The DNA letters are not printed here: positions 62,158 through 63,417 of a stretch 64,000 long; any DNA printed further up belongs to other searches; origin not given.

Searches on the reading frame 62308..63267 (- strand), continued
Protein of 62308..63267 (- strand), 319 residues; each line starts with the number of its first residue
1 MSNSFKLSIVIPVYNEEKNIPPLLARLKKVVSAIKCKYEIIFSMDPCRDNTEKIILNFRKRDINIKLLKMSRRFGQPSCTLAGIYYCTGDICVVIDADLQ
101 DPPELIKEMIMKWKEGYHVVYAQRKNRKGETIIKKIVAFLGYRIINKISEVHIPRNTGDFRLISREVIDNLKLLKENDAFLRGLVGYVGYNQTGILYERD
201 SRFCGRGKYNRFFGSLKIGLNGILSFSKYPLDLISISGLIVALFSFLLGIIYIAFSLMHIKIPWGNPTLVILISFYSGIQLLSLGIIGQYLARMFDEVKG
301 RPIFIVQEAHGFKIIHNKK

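Call 30: find_related_loci(query=A2, collection=genome_contigs, flank=10000)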
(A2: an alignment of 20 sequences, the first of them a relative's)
Query A2 (327 aa) in genome_contigs; peptide patterns used: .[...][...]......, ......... (x = any residue, [..] = any of these).
599 stretches matched a pattern (row limit reached: there are more); 583 encode a relative of the query (tblastn E <= 1e-3); the best 80 are kept; 80 distinct loci.
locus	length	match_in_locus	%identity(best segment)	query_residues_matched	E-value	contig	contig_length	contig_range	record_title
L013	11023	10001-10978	74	1-327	6e-159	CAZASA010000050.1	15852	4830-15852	MAG TPA_asm: uncultured Planctomycetales bacterium isolate binchicken_co241_31 genome assembly, contig: NODE_3589_length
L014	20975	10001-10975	72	1-325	7e-159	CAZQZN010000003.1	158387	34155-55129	MAG TPA_asm: uncultured bacterium isolate binchicken_co135_34 genome assembly, contig: NODE_201_length_158387_cov_4.0186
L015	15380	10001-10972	75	1-324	5e-158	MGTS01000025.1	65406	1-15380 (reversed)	MAG: Elusimicrobia bacterium GWA2_51_34 gwa2_scaffold_402, whole genome shotgun sequence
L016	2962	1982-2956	74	1-325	3e-166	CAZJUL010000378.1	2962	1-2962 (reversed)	MAG TPA_asm: uncultured Elusimicrobiaceae bacterium isolate binchicken_co356_8 genome assembly, contig: NODE_21036_lengt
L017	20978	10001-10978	76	1-327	9e-155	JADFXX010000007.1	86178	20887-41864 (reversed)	MAG: Candidatus Omnitrophota bacterium isolate nDJH2bin18 nDJH2_bin18_NODE_7_length_86178_cov_65.900512, whole genome sh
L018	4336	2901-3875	69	1-325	1e-154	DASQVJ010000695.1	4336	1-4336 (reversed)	MAG TPA_asm: Bryobacteraceae bacterium isolate SMAG_U10984 k141_60439, whole genome shotgun sequence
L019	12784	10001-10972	70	1-324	1e-150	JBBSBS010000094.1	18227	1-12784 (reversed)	MAG: Aggregatilineales bacterium isolate La6_metabat2.168 La6_metabat2.168_K_1227789_L_18227_cov_17.5388, whole genome s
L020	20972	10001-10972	69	1-324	9e-151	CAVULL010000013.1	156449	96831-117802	MAG: uncultured Verrucomicrobiae bacterium isolate MFD06435.bin.2.21 genome assembly, contig: contig_14468, whole genome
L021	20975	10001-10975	69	1-325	4e-150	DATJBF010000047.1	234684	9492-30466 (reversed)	MAG TPA_asm: Verrucomicrobiia bacterium isolate SMAG_U15347 k141_1376969, whole genome shotgun sequence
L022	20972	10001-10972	70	1-324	2e-149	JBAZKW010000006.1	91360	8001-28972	MAG: Candidatus Margulisiibacteriota bacterium isolate SO_2017_LW4_153 scaffold_762_c1_LW137-91_2017, whole genome shotg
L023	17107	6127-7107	70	1-327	8e-150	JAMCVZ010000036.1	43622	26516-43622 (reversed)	MAG: Nitrospirae bacterium isolate FK_Sedi_B_Bin.71 NODE_2295_length_43622_cov_31.3871, whole genome shotgun sequence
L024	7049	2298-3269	68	1-324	2e-149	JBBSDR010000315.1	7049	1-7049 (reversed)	MAG: Gemmatales bacterium isolate LS1_sbin.2 LS1_sbin.2_K_745914_L_7049_cov_9.0000, whole genome shotgun sequence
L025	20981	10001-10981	69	1-327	5e-149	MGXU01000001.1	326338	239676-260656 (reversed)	MAG: Gammaproteobacteria bacterium RIFCSPHIGHO2_12_FULL_36_30 rifcsphigho2_12_scaffold_10, whole genome shotgun sequence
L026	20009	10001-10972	71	1-324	5e-149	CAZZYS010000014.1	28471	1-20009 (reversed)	MAG: uncultured Verrucomicrobiota bacterium isolate Brown_M.bin.5 genome assembly, contig: NODE_114_length_28471_cov_7.9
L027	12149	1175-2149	68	1-325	3e-149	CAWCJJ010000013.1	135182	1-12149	MAG: uncultured bacterium isolate MFD04580.bin.2.110 genome assembly, contig: contig_28173, whole genome shotgun sequenc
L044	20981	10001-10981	69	1-327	4e-147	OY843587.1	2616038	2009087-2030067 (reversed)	MAG: Gammaproteobacteria bacterium isolate fb9057c4-80fa-4262-a4f8-0050f6e89feb genome assembly, chromosome: 1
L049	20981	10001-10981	70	1-327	6e-147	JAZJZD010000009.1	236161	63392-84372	MAG: Pseudomonadota bacterium isolate ADI_H2L1_1_122_18_3-bin009_1 ADIH2L11_B009_1_000000000009, whole genome shotgun se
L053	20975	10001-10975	66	1-325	9e-147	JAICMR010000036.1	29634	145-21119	MAG: Chthoniobacterales bacterium isolate LS_ISSM_2_bin.146 k141_2390191_length_29634_cov_23.6091, whole genome shotgun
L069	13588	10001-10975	66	1-325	2e-144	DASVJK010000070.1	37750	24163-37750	MAG TPA_asm: Chthoniobacterales bacterium isolate SMAG_U3017 k141_1340978, whole genome shotgun sequence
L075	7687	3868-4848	68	1-327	4e-144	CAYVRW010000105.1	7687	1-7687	MAG TPA_asm: uncultured Coxiellaceae bacterium isolate SRP200132_co1_88 genome assembly, contig: NODE_17509_length_7687_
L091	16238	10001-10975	64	1-325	1e-142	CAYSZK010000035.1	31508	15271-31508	MAG TPA_asm: uncultured Verrucomicrobiales bacterium isolate binchicken_co58_129 genome assembly, contig: NODE_1117_leng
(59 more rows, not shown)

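Call 34: search_protein_families(library=pfam, proteins=[L044:3731-4726:+, L044:4746-5477:+, L044:5483-5887:+, L044:6848-8167:+, L044:8158-9030:+, L017:1708-2802:+, L017:2799-3641:+, L017:3646-4770:+, L017:4783-6309:+, L017:7252-8151:+], max_evalue=0.001)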
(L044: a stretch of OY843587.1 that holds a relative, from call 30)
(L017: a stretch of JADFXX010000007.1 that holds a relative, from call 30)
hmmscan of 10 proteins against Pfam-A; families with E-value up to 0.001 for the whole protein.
L044:3731-4726:+ (331 aa): 2 families
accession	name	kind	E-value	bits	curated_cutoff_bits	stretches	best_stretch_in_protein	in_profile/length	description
PF00535.33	Glycos_transf_2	-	8.5e-26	91.3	23.3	1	14-177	1-167/168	Glycosyl transferase family 2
PF13641.12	Glyco_tranf_2_3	-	6.4e-06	26.8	27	1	12-181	2-178/230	Glycosyltransferase like family 2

L044:4746-5477:+ (243 aa): 5 families
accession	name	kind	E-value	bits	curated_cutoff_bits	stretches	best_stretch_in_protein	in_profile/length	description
PF08241.18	Methyltransf_11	-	1.7e-15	57.9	21.2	1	62-151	1-89/95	Methyltransferase domain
PF13649.12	Methyltransf_25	-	2.5e-12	47.7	27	1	62-151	2-95/97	Methyltransferase domain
PF13489.12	Methyltransf_23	-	3.5e-11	43.5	27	1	51-198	14-143/164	Methyltransferase domain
PF08242.18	Methyltransf_12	-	1.8e-09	38.7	30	1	62-151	1-94/98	Methyltransferase domain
PF13847.12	Methyltransf_31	-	2e-06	28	27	1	86-152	32-104/145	Methyltransferase domain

L044:5483-5887:+ (134 aa): 1 family
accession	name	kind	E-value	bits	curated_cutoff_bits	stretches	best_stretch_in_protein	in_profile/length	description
PF04138.20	GtrA_DPMS_TM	-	5.8e-21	75.3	26.1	1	19-133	2-117/117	GtrA/DPMS, transmembrane domain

L044:6848-8167:+ (439 aa): 4 families
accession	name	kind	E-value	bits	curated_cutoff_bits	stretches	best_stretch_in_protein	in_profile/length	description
PF03721.20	UDPG_MGDP_dh_N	-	1.3e-31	110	27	1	8-186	1-184/187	UDP-glucose/GDP-mannose dehydrogenase family, NAD binding domain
PF03720.21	UDPG_MGDP_dh_C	-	1.6e-23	83.5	30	1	319-418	1-101/103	UDP-glucose/GDP-mannose dehydrogenase family, UDP binding domain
PF00984.24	UDPG_MGDP_dh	-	1.9e-20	73.2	25.4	1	204-295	2-92/94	UDP-glucose/GDP-mannose dehydrogenase family, central domain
PF03446.21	NAD_binding_2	-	0.00048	20.6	21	0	9-141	1-108/161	NAD binding domain of 6-phosphogluconate dehydrogenase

L044:8158-9030:+ (290 aa): 5 families
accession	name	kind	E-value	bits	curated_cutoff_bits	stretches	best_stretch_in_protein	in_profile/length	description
PF00106.31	adh_short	-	5.2e-54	183.1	26.6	1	7-199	2-190/195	short chain dehydrogenase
PF13561.12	adh_short_C2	-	5.4e-45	154.2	27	1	12-249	1-229/236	Enoyl-(Acyl carrier protein) reductase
PF08659.16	KR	-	2.8e-09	37.6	22.6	1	9-165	4-156/180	KR domain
PF08643.16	DUF1776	-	2.8e-05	24.1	25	1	93-192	100-200/294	Fungal family of unknown function (DUF1776)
PF23441.1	SDR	-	0.00016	21.6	27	1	8-200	10-203/258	SDR-like rossmann domain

L017:1708-2802:+ (364 aa): 2 families
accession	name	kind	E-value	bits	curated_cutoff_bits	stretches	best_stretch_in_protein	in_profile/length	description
PF04055.27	Radical_SAM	-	2.4e-23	83.6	29.5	1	37-181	2-158/166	Radical SAM superfamily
PF13353.11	Fer4_12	-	1.3e-05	26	22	1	36-144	10-122/137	4Fe-4S single cluster domain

L017:2799-3641:+ (280 aa): 7 families
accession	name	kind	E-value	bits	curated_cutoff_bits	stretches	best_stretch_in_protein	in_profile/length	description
PF00106.31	adh_short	-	1.2e-51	175.4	26.6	1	3-191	1-189/195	short chain dehydrogenase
PF13561.12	adh_short_C2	-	6.8e-37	127.7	27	1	11-194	3-186/236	Enoyl-(Acyl carrier protein) reductase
PF08659.16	KR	-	3.4e-11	43.8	22.6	1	5-163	3-161/180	KR domain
PF08643.16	DUF1776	-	1.2e-07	31.9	25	1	19-194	21-209/294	Fungal family of unknown function (DUF1776)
PF23441.1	SDR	-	2.9e-05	24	27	1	5-193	10-203/258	SDR-like rossmann domain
PF01370.27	Epimerase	-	0.00054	19.9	20.9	1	5-139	1-116/240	NAD dependent epimerase/dehydratase family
PF12242.14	Eno-Rase_NADH_b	-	0.00072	19.7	23.4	0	2-24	40-62/79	NAD(P)H binding domain of trans-2-enoyl-CoA reductase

L017:3646-4770:+ (374 aa): 0 families

L017:4783-6309:+ (508 aa): 2 families
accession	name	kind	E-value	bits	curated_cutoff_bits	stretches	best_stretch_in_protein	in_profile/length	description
PF01808.24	AICARFT_IMPCHas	-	9.5e-32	111.1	25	1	114-434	11-309/311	AICARFT/IMPCHase bienzyme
PF02142.27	MGS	-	5e-05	23.8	24.1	1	16-95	3-75/94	MGS-like domain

L017:7252-8151:+ (299 aa): 5 families
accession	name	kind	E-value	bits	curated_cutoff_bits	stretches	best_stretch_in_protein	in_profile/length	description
PF13489.12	Methyltransf_23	-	1.9e-24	86.7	27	1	106-238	23-159/164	Methyltransferase domain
PF08241.18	Methyltransf_11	-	1.4e-09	38.9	21.2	1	110-196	1-95/95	Methyltransferase domain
PF08242.18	Methyltransf_12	-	1.6e-09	38.8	30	1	110-194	1-98/98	Methyltransferase domain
PF13847.12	Methyltransf_31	-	1.1e-08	35.3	27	1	157-208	70-126/145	Methyltransferase domain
PF13649.12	Methyltransf_25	-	8.3e-06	26.9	27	1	110-192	2-97/97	Methyltransferase domain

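Call 40: search_solved_structures(query=window:62308-63267:-, max_evalue=0.00001)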
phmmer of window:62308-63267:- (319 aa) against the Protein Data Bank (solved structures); distinct sequences matched with E-value up to 0.00001: 7.
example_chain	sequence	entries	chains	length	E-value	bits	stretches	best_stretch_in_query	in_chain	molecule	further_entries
5ekp_C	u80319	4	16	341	2.5e-81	276.7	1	4-314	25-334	Uncharacterized glycosyltransferase sll0501 | Glycosyltransferase sll0501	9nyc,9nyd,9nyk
9nye_A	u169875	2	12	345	2.6e-81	276.7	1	4-314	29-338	Glycosyltransferase sll0501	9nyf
5eke_A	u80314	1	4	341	3.1e-81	276.4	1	4-314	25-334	Uncharacterized glycosyltransferase sll0501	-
9hwj_A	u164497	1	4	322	7.1e-37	130.7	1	6-308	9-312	Undecaprenyl-phosphate 4-deoxy-4-formamido-L-arabinose transferase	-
9bhc_C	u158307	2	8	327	2.2e-36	129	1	6-308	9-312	Undecaprenyl-phosphate 4-deoxy-4-formamido-L-arabinose transferase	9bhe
8vxh_A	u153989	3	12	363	3.2e-36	128.5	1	6-308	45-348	Undecaprenyl-phosphate 4-deoxy-4-formamido-L-arabinose transferase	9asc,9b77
5mlz_A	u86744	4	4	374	8.9e-15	58.1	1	3-173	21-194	Dolichol monophosphate mannose synthase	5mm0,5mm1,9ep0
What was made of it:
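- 62308..63267 (-): GtrB/ArnC-type polyprenyl-phosphate glycosyltransferase (GT2 domain plus two C-terminal TM helices), 319 aa. Full-length match to Synechocystis GtrB 5EKP at E 2.5e-81, ArnC at 7e-37 and DPMS at 9e-15 (call 40).
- On Three-component (GtrB/GtrA/GT-C) periplasmic glycosylation system: Residues 4-314 align to GtrB 5EKP at E 2.5e-81, to ArnC at 7e-37 and to DPMS at 9e-15 (call 40).
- Closest known: GtrA/GtrB/Gtr. Same: It is homologous over its full length to a GtrB homologue of solved structure (E 2.5e-81, call 40).
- The GT2 aligns over its full length, TM pair included, with GtrB (E 2.5e-81), ArnC and DPMS (call 40).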

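Call 45: search_protein_families(library=pfam, proteins=[L044:13690-15402:+, L044:15632-17239:+, L025:17943-19733:+, L091:13617-15710:+, L021:13421-15877:+, L049:13168-14997:+, L017:13551-15263:-, L013:2939-4633:-, L013:5694-7238:+, L023:596-1483:+], max_evalue=0.01)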
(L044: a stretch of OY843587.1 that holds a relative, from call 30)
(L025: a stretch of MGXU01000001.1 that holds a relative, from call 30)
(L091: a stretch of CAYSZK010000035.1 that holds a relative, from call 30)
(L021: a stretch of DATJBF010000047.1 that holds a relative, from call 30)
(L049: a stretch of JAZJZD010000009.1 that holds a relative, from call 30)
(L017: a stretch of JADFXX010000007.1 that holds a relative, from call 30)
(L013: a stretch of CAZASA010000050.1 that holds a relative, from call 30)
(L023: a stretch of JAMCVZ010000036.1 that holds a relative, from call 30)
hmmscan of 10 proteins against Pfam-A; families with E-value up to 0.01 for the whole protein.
L044:13690-15402:+ (570 aa): 0 families

L044:15632-17239:+ (535 aa): 0 families

L025:17943-19733:+ (596 aa): 0 families

L091:13617-15710:+ (697 aa): 1 family
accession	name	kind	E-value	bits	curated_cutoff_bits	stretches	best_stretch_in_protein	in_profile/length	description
PF13231.12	PMT_2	-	0.00039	21.1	26.1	1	118-190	20-93/160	Dolichyl-phosphate-mannose-protein mannosyltransferase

L021:13421-15877:+ (818 aa): 1 family
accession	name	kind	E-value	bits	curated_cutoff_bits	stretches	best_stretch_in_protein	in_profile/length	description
PF09586.16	YfhO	-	5e-15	55.4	28.5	2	714-796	752-835/835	Bacterial membrane protein YfhO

L049:13168-14997:+ (609 aa): 0 families

L017:13551-15263:- (570 aa): 1 family
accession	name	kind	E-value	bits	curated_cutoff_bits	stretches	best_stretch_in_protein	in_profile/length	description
PF10131.15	PTPS_related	-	1.1e-09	37.8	26.4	1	79-411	1-304/621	6-pyruvoyl-tetrahydropterin synthase related domain; membrane protein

L013:2939-4633:- (564 aa): 3 families
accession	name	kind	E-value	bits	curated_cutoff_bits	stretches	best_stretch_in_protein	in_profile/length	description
PF10131.15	PTPS_related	-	2.8e-10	39.8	26.4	1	79-396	1-301/621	6-pyruvoyl-tetrahydropterin synthase related domain; membrane protein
PF02516.20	STT3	-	2.7e-05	24.3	24.5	1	113-219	107-215/405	Oligosaccharyl transferase STT3, N-terminal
PF13231.12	PMT_2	-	0.00025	21.7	26.1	1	83-215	3-132/160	Dolichyl-phosphate-mannose-protein mannosyltransferase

L013:5694-7238:+ (514 aa): 2 families
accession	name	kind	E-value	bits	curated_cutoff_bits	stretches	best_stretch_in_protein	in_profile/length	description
PF02310.24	B12-binding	-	3e-14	53.3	32.1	1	23-148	11-120/121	B12 binding domain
PF04055.27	Radical_SAM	-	1.1e-13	52.1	29.5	1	218-378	1-161/166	Radical SAM superfamily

L023:596-1483:+ (295 aa): 7 families
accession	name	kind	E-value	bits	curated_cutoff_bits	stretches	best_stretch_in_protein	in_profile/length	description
PF08241.18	Methyltransf_11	-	4e-18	66.3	21.2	1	85-178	1-95/95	Methyltransferase domain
PF13489.12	Methyltransf_23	-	6.7e-16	58.9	27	1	69-218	8-163/164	Methyltransferase domain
PF13649.12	Methyltransf_25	-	9.4e-15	55.5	27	1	84-174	1-97/97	Methyltransferase domain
PF08242.18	Methyltransf_12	-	1.2e-12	48.8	30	1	85-175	1-97/98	Methyltransferase domain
PF13847.12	Methyltransf_31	-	2.7e-09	37.3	27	1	83-182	6-113/145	Methyltransferase domain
PF05148.21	Methyltransf_8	-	0.0006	20.2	27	1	130-178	109-156/219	Hypothetical methyltransferase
PF01209.24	Ubie_methyltran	-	0.0028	17.5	20.1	1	126-177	99-150/233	ubiE/COQ5 methyltransferase family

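Call 71: search_protein_families(library=pfam, proteins=[L019:5150-5917:+, L023:7792-8931:+, L053:2878-4098:+, L069:1926-3113:-, L020:12114-13001:+, L025:4486-5706:+, L075:4814-6478:+, L023:8928-10031:+, L023:10019-11473:+, L017:3646-4770:+], max_evalue=0.001)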
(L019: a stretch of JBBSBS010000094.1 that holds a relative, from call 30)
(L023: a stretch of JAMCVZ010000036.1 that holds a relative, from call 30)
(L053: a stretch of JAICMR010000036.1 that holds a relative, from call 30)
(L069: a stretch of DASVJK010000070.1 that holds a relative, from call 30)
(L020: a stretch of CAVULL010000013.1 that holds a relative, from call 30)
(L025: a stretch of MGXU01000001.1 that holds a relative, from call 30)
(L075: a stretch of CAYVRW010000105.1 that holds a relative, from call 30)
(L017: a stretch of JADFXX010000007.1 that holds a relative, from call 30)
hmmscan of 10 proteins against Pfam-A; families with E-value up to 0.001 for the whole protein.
L019:5150-5917:+ (255 aa): 2 families
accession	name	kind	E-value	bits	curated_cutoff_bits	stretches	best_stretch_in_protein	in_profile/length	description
PF00535.33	Glycos_transf_2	-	7e-21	75.3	23.3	1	8-172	1-163/168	Glycosyl transferase family 2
PF13641.12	Glyco_tranf_2_3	-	1.5e-06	28.9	27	1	5-114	1-114/230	Glycosyltransferase like family 2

L023:7792-8931:+ (379 aa): 6 families
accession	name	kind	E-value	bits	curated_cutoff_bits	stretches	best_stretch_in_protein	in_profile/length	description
PF00534.26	Glycos_transf_1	-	7.1e-37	127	26.4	1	202-355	14-170/172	Glycosyl transferases group 1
PF13692.12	Glyco_trans_1_4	-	3.3e-29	102.4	27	1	205-341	3-140/142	Glycosyl transferases group 1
PF20706.3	GT4-conflict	-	2.5e-11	43.6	26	1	202-311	196-313/385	Family 4 Glycosyltransferase in conflict systems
PF13439.12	Glyco_transf_4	-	1.9e-06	28.5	28.5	1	133-181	123-168/170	Glycosyltransferase Family 4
PF13524.12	Glyco_trans_1_2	-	3.5e-06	27.5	25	1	229-359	10-130/144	Glycosyl transferase-like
PF00982.27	Glyco_transf_20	-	0.00093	18.5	32.5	0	268-349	360-445/473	Glycosyltransferase family 20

L053:2878-4098:+ (406 aa): 1 family
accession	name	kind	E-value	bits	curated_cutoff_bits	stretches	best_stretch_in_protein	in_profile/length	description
PF00535.33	Glycos_transf_2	-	1.6e-19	70.9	23.3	1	28-189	1-167/168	Glycosyl transferase family 2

L069:1926-3113:- (395 aa): 2 families
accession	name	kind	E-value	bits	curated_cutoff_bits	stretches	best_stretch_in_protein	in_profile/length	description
PF01041.23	DegT_DnrJ_EryC1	-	1.2e-111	373.9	19.8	1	35-386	4-359/360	DegT/DnrJ/EryC1/StrS aminotransferase family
PF01053.26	Cys_Met_Meta_PP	-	0.00041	19.5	27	1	59-230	55-227/381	Cys/Met metabolism PLP-dependent enzyme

L020:12114-13001:+ (295 aa): 3 families
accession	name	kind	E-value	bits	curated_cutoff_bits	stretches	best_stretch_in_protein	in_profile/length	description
PF00535.33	Glycos_transf_2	-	4.1e-22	79.3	23.3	1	7-108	1-105/168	Glycosyl transferase family 2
PF13641.12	Glyco_tranf_2_3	-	5.7e-08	33.5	27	1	4-107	1-113/230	Glycosyltransferase like family 2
PF10111.15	Glyco_tranf_2_2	-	6.1e-05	23.1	27.3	1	18-111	14-116/276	Glycosyltransferase like family 2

L025:4486-5706:+ (406 aa): 6 families
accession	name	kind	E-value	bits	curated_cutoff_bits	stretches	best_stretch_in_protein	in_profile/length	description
PF01266.30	DAO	-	1.9e-51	176.1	27.9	1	11-305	1-273/353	FAD dependent oxidoreductase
PF01946.23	Thi4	-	3.5e-06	26.9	26.2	1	7-46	15-53/235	Thi4 family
PF13450.12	NAD_binding_8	-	6.3e-06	26.8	21.9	1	14-54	1-39/68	NAD(P)-binding Rossmann-like domain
PF06039.21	Mqo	-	1.2e-05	24.5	27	1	10-62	3-57/489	Malate:quinone oxidoreductase (Mqo)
PF07992.20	Pyr_redox_2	-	3.1e-05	24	26.1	0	11-117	2-58/291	Pyridine nucleotide-disulphide oxidoreductase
PF13738.12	Pyr_redox_3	-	4.4e-05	23.3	30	0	13-45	1-32/305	Pyridine nucleotide-disulphide oxidoreductase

L075:4814-6478:+ (554 aa): 11 families
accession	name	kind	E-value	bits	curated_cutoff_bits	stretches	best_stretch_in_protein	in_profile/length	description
PF00535.33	Glycos_transf_2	-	1.4e-24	87.4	23.3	1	318-438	1-120/168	Glycosyl transferase family 2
PF13489.12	Methyltransf_23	-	2e-24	86.6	27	1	105-243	20-156/164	Methyltransferase domain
PF08242.18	Methyltransf_12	-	3.6e-17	63.3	30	1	112-201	1-97/98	Methyltransferase domain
PF08241.18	Methyltransf_11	-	6e-17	62.5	21.2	1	112-204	1-95/95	Methyltransferase domain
PF13649.12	Methyltransf_25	-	1.5e-14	54.9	27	1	112-200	2-97/97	Methyltransferase domain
PF13847.12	Methyltransf_31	-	2.1e-14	53.9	27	1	110-211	6-117/145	Methyltransferase domain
PF02353.26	CMAS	-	5.7e-10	39.4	27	1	93-206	52-166/273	Mycolic acid cyclopropane synthetase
PF05401.17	NodS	-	2e-06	28.2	24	1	94-203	30-143/201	Nodulation protein S (NodS)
PF07021.18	MetW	-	4.1e-06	27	21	1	109-214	15-117/193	Methionine biosynthesis protein MetW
PF08003.17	Methyltransf_9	-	4.9e-05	22.9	23.8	1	106-251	113-265/315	Protein of unknown function (DUF1698)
PF10111.15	Glyco_tranf_2_2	-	0.00012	22.2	27.3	1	319-410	2-95/276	Glycosyltransferase like family 2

L023:8928-10031:+ (367 aa): 4 families
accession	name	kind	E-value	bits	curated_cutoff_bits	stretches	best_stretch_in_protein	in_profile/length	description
PF00534.26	Glycos_transf_1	-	8.5e-28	97.5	26.4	1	198-344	13-168/172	Glycosyl transferases group 1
PF13692.12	Glyco_trans_1_4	-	5.8e-22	78.9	27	1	204-327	5-137/142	Glycosyl transferases group 1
PF13439.12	Glyco_transf_4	-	5.6e-05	23.7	28.5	1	50-191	38-169/170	Glycosyltransferase Family 4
PF13524.12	Glyco_trans_1_2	-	0.00079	19.8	25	0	221-336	9-118/144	Glycosyl transferase-like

L023:10019-11473:+ (484 aa): 3 families
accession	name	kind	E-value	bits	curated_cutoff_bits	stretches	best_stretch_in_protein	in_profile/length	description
PF02397.22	Bac_transf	-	2.9e-63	213.1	27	1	286-478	1-178/179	Bacterial sugar transferase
PF13727.12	CoA_binding_3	-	2.5e-10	41.1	25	1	85-248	18-175/175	CoA-binding domain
PF17836.7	PglD_N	-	0.0001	23.2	23.4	1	148-222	1-65/78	PglD N-terminal domain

L017:3646-4770:+ (374 aa): 0 families

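Call 85: find_encoding_contigs(protein=P0007, flank=10000, max_places=1)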
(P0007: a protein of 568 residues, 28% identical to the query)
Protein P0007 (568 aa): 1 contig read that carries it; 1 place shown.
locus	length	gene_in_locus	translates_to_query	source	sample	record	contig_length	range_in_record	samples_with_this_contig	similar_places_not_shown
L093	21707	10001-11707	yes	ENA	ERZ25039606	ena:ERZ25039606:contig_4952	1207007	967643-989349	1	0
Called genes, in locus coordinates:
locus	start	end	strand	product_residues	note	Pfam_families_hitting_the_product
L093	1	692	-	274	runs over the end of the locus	PF01040:UbiA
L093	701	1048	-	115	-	PF01040:UbiA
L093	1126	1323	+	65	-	-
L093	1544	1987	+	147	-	-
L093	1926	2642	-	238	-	PF02775:TPP_enzyme_C (weak)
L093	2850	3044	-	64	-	-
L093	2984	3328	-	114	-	-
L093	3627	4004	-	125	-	PF00425:Chorismate_bind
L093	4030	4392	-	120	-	PF00425:Chorismate_bind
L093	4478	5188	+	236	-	-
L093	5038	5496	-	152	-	PF01209:Ubie_methyltran, PF08241:Methyltransf_11, PF13649:Methyltransf_25, PF13847:Methyltransf_31 (weak)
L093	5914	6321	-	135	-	PF12802:MarR_2 (weak)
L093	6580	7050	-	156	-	PF01676:Metalloenzyme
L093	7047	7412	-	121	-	PF06415:iPGM_N, PF01676:Metalloenzyme (weak)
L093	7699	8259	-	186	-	PF01676:Metalloenzyme, PF06415:iPGM_N (weak)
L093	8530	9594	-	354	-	PF01670:Glyco_hydro_12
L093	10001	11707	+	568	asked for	-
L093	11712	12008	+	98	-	-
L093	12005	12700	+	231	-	-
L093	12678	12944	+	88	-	-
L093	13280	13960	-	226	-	-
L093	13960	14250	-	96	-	-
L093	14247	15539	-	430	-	PF00083:Sugar_tr, PF07690:MFS_1, PF13347:MFS_2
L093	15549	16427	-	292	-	PF20240:DUF6597 (weak), PF00165:HTH_AraC (weak), PF12833:HTH_18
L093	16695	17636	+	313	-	PF07992:Pyr_redox_2, PF13738:Pyr_redox_3 (faint), PF00070:Pyr_redox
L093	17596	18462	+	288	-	PF18267:Rubredoxin_C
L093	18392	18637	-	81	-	-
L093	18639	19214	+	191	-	PF01638:HxlR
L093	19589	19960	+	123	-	-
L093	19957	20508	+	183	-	-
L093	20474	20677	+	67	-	-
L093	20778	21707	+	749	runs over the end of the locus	PF02776:TPP_enzyme_N, PF00205:TPP_enzyme_M, PF02775:TPP_enzyme_C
